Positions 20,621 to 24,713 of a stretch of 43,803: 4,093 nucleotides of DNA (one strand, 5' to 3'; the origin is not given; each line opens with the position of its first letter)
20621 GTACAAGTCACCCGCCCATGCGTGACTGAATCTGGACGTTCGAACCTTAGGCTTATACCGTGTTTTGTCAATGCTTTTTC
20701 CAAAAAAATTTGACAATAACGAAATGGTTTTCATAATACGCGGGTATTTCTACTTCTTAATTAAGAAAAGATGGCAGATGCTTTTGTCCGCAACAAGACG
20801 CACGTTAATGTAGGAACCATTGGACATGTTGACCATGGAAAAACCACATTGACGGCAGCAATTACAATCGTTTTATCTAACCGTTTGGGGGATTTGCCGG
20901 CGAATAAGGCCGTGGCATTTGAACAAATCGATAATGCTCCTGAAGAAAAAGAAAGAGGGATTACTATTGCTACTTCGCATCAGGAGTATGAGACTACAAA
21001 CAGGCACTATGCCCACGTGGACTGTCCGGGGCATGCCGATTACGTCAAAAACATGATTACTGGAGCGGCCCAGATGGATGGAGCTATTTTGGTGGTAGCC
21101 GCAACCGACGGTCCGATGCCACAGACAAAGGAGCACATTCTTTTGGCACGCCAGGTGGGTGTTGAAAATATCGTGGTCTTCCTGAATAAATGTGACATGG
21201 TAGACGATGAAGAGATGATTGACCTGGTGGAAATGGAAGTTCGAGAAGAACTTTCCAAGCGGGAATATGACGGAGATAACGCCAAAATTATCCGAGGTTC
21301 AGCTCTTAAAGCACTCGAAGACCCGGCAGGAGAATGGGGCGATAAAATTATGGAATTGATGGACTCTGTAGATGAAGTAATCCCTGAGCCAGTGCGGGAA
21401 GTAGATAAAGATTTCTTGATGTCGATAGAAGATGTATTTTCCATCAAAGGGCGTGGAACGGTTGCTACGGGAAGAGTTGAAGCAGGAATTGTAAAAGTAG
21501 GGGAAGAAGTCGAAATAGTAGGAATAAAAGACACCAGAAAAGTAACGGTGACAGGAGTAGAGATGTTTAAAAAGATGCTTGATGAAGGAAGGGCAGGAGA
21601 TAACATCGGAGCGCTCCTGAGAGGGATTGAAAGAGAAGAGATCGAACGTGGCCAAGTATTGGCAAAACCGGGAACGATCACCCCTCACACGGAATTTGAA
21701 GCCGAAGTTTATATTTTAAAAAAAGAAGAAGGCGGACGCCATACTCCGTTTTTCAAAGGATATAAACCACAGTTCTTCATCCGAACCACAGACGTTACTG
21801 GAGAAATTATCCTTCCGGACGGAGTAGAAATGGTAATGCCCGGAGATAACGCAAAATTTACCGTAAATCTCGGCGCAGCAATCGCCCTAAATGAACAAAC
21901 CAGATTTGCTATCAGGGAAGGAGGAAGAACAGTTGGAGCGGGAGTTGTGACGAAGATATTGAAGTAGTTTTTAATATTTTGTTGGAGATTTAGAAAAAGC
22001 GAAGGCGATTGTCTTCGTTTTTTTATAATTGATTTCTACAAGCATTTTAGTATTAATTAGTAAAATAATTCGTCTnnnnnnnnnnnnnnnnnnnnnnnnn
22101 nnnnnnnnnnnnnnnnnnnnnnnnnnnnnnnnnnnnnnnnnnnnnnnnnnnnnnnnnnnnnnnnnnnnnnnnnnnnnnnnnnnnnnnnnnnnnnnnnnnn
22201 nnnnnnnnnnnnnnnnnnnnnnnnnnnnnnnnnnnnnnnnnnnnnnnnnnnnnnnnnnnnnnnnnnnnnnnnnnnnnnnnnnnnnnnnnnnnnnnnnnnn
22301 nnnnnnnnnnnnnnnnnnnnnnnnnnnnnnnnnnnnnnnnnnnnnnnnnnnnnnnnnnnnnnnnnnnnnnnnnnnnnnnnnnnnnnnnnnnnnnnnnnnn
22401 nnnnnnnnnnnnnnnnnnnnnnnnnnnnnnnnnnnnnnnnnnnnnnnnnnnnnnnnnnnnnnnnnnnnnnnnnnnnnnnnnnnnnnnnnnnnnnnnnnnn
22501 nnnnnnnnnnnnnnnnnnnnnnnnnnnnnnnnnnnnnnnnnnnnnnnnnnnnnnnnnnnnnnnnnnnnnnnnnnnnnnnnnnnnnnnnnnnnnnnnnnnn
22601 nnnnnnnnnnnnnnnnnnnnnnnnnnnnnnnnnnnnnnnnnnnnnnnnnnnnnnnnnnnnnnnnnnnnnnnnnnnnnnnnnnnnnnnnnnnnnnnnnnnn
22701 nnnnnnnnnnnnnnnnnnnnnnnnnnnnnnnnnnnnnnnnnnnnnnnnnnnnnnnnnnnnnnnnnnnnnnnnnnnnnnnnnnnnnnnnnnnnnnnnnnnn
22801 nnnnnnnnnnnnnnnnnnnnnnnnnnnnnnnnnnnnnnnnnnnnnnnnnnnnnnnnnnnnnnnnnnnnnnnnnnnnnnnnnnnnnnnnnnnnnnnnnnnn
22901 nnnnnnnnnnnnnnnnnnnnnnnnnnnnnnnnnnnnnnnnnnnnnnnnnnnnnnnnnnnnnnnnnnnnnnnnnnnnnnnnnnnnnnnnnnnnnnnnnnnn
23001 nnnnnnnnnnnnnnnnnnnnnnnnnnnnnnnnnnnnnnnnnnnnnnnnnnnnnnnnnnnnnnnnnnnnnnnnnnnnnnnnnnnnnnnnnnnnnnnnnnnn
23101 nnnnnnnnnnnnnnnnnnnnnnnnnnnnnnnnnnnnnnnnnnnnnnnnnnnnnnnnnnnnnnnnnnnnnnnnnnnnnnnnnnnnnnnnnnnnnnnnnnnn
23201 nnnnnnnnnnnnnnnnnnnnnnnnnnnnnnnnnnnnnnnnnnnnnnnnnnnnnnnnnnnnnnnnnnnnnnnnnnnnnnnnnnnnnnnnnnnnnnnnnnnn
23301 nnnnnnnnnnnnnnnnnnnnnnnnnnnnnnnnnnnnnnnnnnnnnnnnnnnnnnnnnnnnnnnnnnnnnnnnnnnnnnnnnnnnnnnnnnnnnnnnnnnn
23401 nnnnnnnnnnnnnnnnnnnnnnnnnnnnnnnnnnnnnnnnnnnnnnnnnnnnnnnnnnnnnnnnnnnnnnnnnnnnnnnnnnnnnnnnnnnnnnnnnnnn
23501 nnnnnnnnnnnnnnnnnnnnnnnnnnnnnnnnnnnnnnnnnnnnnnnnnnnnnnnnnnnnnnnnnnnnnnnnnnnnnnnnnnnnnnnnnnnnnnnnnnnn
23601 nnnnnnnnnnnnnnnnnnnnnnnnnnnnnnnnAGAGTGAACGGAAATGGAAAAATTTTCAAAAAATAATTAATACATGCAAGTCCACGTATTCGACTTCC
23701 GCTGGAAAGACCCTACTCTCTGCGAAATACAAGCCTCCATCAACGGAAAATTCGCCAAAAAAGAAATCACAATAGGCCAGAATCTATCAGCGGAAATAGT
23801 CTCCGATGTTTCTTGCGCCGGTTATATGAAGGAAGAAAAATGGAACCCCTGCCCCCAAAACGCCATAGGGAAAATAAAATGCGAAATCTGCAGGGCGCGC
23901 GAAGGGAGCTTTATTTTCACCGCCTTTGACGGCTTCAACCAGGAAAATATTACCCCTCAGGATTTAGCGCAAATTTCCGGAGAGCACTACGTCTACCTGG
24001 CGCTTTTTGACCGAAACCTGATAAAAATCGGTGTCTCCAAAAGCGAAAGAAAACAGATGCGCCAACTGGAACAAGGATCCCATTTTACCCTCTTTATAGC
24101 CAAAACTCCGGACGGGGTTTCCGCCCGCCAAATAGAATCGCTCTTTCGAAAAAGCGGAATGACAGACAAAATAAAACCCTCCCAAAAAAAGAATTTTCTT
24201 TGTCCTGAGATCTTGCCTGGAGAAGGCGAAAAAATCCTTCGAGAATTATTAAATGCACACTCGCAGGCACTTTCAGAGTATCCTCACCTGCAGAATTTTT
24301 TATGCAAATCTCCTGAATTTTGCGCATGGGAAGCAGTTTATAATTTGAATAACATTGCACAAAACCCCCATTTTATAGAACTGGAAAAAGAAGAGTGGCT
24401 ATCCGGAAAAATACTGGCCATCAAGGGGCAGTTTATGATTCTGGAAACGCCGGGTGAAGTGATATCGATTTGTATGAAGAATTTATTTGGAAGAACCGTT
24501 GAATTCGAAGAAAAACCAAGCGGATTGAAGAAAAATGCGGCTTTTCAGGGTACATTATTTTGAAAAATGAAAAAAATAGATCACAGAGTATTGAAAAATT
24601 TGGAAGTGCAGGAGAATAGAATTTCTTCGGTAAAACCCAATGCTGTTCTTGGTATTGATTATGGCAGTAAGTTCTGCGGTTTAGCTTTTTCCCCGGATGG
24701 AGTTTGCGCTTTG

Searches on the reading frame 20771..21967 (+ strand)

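Call 19: search_protein_families(library=pfam, proteins=[window:20771-21967:+])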
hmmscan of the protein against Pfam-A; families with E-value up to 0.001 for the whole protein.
window:20771-21967:+ (398 aa): 3 families
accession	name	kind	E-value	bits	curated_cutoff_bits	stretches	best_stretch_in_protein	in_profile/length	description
PF00009.33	GTP_EFTU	-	5.3e-61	205.9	26.5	1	9-205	1-187/188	Elongation factor Tu GTP binding domain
PF03143.23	GTP_EFTU_D3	-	1.3e-37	128.7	27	1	302-396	1-105/106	Elongation factor Tu C-terminal domain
PF03144.31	GTP_EFTU_D2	-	4.9e-19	69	30.3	1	229-298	1-73/73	Elongation factor Tu domain 2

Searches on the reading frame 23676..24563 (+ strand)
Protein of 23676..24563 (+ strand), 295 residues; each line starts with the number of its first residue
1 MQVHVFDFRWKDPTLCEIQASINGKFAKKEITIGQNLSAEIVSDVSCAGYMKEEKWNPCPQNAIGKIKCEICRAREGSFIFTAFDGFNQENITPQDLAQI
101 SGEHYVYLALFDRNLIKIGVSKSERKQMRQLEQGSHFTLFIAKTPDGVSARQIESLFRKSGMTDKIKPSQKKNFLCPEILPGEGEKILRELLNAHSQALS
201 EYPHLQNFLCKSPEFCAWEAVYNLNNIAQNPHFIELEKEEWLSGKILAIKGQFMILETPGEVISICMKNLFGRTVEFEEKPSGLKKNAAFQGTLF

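Call 50: search_protein_families(library=pfam, proteins=[window:23676-24563:+], max_evalue=0.01)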
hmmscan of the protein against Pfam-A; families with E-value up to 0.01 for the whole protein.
window:23676-24563:+ (295 aa): 1 family
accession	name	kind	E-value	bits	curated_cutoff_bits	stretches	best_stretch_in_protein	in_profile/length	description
PF10977.13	DUF2797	-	8.7e-17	62.1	25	1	102-265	69-219/227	Protein of unknown function (DUF2797)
